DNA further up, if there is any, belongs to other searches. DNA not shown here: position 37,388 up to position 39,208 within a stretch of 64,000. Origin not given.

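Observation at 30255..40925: Peptidoglycan-recycling supercluster: ATPase-less muropeptide importer, murQ, anmK, serine hydrolase, GlcNAc kinase and nanE, facing nagA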

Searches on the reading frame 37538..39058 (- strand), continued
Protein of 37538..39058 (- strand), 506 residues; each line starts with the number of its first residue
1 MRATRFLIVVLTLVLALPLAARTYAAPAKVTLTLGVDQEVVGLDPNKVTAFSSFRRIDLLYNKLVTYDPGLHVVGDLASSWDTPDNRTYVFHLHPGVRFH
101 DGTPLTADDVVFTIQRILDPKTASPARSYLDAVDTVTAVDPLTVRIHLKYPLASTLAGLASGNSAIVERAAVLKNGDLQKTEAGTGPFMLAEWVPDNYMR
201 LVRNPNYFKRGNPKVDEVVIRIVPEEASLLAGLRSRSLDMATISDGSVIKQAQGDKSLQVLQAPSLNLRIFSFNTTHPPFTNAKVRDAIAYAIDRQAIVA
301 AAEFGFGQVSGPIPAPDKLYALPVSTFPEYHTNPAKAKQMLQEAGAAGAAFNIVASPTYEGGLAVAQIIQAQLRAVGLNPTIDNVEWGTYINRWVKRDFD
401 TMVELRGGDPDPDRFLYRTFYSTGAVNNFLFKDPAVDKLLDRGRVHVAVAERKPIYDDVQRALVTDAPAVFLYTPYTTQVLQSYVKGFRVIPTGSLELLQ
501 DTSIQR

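Call 21: search_protein_families(library=pfam, proteins=[L048:13473-14537:+, L048:14479-15546:+, L048:15589-16641:+, L048:16638-17138:+, L048:17104-18201:+, L048:6687-7565:-, L048:7587-8612:-, L040:2174-2944:+, L040:3108-4343:+, L039:2677-3483:+], max_evalue=0.00001)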
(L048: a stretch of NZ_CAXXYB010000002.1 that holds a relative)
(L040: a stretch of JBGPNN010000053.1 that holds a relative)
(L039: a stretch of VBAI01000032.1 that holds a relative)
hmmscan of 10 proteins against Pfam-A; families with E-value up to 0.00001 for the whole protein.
L048:13473-14537:+ (354 aa): 4 families
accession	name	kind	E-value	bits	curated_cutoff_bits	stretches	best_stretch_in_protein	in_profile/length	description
PF00005.33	ABC_tran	-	7.7e-31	108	25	1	47-207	1-137/137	ABC transporter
PF08352.17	oligo_HPY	-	2.8e-22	79.3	27.1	1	258-323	1-65/65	Oligopeptide/dipeptide transporter, C-terminal region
PF13304.12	AAA_21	-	9.8e-10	39.4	27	1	99-242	134-303/304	AAA domain, putative AbiEii toxin, Type IV TA system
PF02463.25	SMC_N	-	6.2e-06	26.2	40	1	59-251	26-211/220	RecF/RecN/SMC N terminal domain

L048:14479-15546:+ (355 aa): 2 families
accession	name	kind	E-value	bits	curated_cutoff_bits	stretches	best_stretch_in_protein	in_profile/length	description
PF00005.33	ABC_tran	-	4.9e-31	108.6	25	1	52-207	2-136/137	ABC transporter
PF08352.17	oligo_HPY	-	2.4e-18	66.7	27.1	1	259-326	1-65/65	Oligopeptide/dipeptide transporter, C-terminal region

L048:15589-16641:+ (350 aa): 1 family
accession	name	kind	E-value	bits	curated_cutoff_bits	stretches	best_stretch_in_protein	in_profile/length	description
PF13378.12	MR_MLE_C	-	4e-29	102.3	29.4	1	136-292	8-168/219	Enolase C-terminal domain-like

L048:16638-17138:+ (166 aa): 3 families
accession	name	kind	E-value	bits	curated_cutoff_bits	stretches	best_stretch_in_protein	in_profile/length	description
PF13508.13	Acetyltransf_7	-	6.9e-13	49.2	27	1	48-132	2-83/84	Acetyltransferase (GNAT) domain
PF00583.31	Acetyltransf_1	-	1.5e-12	48.2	20.7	1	40-131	24-116/116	Acetyltransferase (GNAT) family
PF13673.13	Acetyltransf_10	-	4.3e-10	40.1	23.6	1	38-135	20-111/128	Acetyltransferase (GNAT) domain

L048:17104-18201:+ (365 aa): 1 family
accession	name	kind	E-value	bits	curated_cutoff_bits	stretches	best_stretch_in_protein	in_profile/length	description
PF00144.29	Beta-lactamase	-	1.5e-41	143.1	27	1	19-343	1-313/329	Beta-lactamase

L048:6687-7565:- (292 aa): 3 families
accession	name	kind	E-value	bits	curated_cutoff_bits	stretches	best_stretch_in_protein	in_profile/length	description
PF01418.23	HTH_6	-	2.9e-18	66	28.3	1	11-80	4-73/77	Helix-turn-helix domain, rpiR family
PF01380.27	SIS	-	2.3e-16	60.3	25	1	137-262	4-129/131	SIS domain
PF13580.11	SIS_2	-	3.2e-06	27.7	27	0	176-219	94-137/138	SIS domain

L048:7587-8612:- (341 aa): 4 families
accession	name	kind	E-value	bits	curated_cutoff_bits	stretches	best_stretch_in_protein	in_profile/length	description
PF22645.1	GKRP_SIS_N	-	1e-20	74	27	1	81-184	3-110/113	Glucokinase regulatory protein N-terminal SIS domain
PF13580.11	SIS_2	-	1.7e-08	35.1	27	1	72-197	13-137/138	SIS domain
PF22198.1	GKRP_SIS_2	-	1.1e-07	32.2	27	1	79-137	6-64/191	Glucokinase regulatory protein, second SIS domain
PF01380.27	SIS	-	8.5e-06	26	25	0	162-242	52-130/131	SIS domain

L040:2174-2944:+ (256 aa): 2 families
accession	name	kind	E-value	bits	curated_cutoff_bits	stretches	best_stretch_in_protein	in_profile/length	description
PF00005.33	ABC_tran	-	3.2e-26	93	25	1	22-178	1-137/137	ABC transporter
PF13304.12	AAA_21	-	1e-06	29.5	27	1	151-213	239-303/304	AAA domain, putative AbiEii toxin, Type IV TA system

L040:3108-4343:+ (411 aa): 0 families

L039:2677-3483:+ (268 aa): 2 families
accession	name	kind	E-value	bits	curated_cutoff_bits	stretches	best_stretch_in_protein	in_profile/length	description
PF00005.33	ABC_tran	-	1.4e-37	129.8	25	1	34-190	1-137/137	ABC transporter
PF13304.12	AAA_21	-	5.6e-06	27.1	27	0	46-68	1-23/304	AAA domain, putative AbiEii toxin, Type IV TA system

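Call 36: find_homologous_proteins(query=L040:2174-2944:+, max_evalue=1e-40)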
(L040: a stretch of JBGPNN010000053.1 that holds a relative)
Query L040:2174-2944:+ (256 aa): 7841 proteins with E <= 1e-40 among 8000 candidates; the best 120 are listed.
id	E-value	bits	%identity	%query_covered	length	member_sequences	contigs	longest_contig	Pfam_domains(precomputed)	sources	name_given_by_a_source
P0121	1.8e-157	540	100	100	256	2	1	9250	PF00005.34,PF08352.18,PF13304.13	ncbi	-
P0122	1.4e-132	458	84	100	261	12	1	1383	PF00005.34,PF08352.18,PF13304.13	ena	-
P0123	4.4e-132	457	84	100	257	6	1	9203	PF00005.34,PF08352.18,PF13304.13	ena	-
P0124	4.8e-131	453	83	100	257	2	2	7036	PF00005.34,PF08352.18,PF13304.13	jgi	-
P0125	2.9e-127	441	82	100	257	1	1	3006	PF00005.34,PF08352.18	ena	-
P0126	2.3e-122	425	75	100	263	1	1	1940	PF00005.34,PF13304.13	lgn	-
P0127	2.5e-121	422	75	100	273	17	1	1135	PF00005.34,PF13304.13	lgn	-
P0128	2.7e-121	422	77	100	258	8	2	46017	PF00005.34,PF13304.13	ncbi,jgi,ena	-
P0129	2.7e-120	418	74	100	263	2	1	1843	PF00005.34,PF08352.18,PF13304.13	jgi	jgi:microcin C transport system ATP-binding protein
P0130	5.5e-120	417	75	100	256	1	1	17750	PF00005.34,PF13304.13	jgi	jgi:ABC-type dipeptide/oligopeptide/nickel transport system ATPase component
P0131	2.4e-119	415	76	100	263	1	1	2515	PF00005.34,PF13304.13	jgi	jgi:ABC-type glutathione transport system ATPase component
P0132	3.2e-119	415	75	100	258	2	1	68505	PF00005.34,PF13304.13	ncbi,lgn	-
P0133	7.9e-118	410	74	100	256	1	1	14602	PF00005.34,PF13304.13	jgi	jgi:ABC-type dipeptide/oligopeptide/nickel transport system ATPase component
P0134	1.9e-117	409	76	100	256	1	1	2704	PF00005.34,PF13304.13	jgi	jgi:ABC-type dipeptide/oligopeptide/nickel transport system ATPase component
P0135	1.9e-115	402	74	100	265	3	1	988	PF00005.34,PF08352.18,PF13304.13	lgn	-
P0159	1.3e-93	331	66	99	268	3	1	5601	PF00005.34,PF13304.13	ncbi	-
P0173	6.0e-92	325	65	97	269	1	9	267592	PF00005.34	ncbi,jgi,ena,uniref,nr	ncbi:MAG: ABC transporter ATP-binding protein [Bacillati bacterium ANGP1]|uniref:ABC transporter ATP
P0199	4.9e-90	319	64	99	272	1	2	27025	PF00005.34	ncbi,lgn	-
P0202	7.0e-90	319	62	97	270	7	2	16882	PF00005.34,PF13304.13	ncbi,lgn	-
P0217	7.9e-89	315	63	99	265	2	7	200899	PF00005.34,PF13304.13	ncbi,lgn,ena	-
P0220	1.7e-88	314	62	99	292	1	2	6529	PF00005.34,PF13304.13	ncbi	-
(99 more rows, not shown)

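Call 37: find_encoding_contigs(protein=P0173, flank=8000, max_places=6)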
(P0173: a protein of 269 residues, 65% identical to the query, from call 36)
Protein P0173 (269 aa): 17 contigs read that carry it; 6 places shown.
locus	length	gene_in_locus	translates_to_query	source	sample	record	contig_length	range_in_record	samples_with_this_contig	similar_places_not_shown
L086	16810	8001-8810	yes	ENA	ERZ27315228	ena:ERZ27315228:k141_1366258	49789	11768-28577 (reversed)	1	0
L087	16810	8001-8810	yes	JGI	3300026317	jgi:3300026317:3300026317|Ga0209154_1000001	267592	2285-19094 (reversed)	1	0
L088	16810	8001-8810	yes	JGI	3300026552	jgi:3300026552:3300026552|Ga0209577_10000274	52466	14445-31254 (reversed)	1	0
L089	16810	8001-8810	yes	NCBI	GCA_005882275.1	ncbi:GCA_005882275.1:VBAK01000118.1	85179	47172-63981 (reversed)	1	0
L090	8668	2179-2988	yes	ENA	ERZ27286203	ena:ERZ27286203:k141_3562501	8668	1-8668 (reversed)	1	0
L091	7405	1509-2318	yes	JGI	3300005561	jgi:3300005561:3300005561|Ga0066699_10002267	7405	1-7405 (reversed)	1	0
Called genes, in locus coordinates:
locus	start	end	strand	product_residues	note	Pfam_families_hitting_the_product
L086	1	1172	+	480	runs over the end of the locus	PF00672:HAMP, PF00512:HisKA, PF02518:HATPase_c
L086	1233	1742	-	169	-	-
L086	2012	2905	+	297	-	PF00296:Bac_luciferase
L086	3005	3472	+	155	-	PF13411:MerR_1, PF00376:MerR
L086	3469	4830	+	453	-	PF25919:BSH_CusB (weak), PF25954:Beta-barrel_RND_2, PF25990:Beta-barrel_YknX (weak), PF25967:RND-MFP_C, PF25975:CzcB_C, PF25989:YknX_C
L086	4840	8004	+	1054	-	PF00873:ACR_tran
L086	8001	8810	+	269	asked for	PF00005:ABC_tran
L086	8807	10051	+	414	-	PF05977:MFS_3, PF07690:MFS_1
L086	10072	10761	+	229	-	PF11010:DUF2848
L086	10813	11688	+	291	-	PF02653:BPD_transp_2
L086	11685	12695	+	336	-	PF02653:BPD_transp_2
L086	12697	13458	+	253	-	PF00005:ABC_tran, PF13304:AAA_21 (faint), PF12399:BCA_ABC_TP_C (weak)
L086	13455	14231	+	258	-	PF02463:SMC_N (faint), PF00005:ABC_tran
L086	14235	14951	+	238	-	-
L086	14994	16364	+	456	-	PF13433:Peripla_BP_5, PF13458:Peripla_BP_6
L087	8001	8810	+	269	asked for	PF00005:ABC_tran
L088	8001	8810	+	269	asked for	PF00005:ABC_tran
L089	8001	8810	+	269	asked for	PF00005:ABC_tran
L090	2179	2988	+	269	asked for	PF00005:ABC_tran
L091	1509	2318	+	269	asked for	PF00005:ABC_tran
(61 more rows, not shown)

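Call 38: find_encoding_contigs(protein=P0217, flank=8000, max_places=4)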
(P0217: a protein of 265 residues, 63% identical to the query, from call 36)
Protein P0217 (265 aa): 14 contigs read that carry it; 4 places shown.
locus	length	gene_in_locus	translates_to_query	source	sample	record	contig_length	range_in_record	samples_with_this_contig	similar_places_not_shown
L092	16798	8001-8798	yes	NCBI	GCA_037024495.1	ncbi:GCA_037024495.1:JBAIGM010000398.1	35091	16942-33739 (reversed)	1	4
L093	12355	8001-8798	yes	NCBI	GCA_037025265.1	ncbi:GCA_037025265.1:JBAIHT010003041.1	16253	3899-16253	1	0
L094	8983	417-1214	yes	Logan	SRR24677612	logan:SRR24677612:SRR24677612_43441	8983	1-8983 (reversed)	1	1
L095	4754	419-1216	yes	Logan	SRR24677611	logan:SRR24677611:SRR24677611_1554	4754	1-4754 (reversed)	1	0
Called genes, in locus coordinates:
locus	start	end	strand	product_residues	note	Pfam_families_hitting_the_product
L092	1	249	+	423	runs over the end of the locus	PF01547:SBP_bac_1, PF13416:SBP_bac_8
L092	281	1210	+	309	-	PF00528:BPD_transp_1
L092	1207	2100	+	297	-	PF00528:BPD_transp_1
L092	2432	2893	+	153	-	PF13411:MerR_1, PF00376:MerR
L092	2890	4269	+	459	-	PF25919:BSH_CusB (faint), PF25876:HH_MFP_RND, PF25954:Beta-barrel_RND_2, PF25967:RND-MFP_C, PF25975:CzcB_C, PF25989:YknX_C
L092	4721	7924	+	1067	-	PF00873:ACR_tran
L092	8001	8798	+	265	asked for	PF00005:ABC_tran, PF13304:AAA_21 (faint)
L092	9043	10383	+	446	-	PF01547:SBP_bac_1, PF13416:SBP_bac_8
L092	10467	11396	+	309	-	PF00528:BPD_transp_1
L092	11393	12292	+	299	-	PF00528:BPD_transp_1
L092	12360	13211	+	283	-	PF02826:2-Hacid_dh_C, PF03446:NAD_binding_2, PF03721:UDPG_MGDP_dh_N (faint), PF03807:F420_oxidored (faint), PF14833:NAD_binding_11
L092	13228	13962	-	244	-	PF01177:Asp_Glu_race, PF17645:Amdase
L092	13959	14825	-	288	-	PF00528:BPD_transp_1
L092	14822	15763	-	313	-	-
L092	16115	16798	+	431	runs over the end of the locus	PF00909:Ammonium_transp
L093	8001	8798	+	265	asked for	PF00005:ABC_tran, PF13304:AAA_21 (faint)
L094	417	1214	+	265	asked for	PF00005:ABC_tran, PF13304:AAA_21 (faint)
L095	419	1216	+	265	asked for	PF00005:ABC_tran, PF13304:AAA_21 (faint)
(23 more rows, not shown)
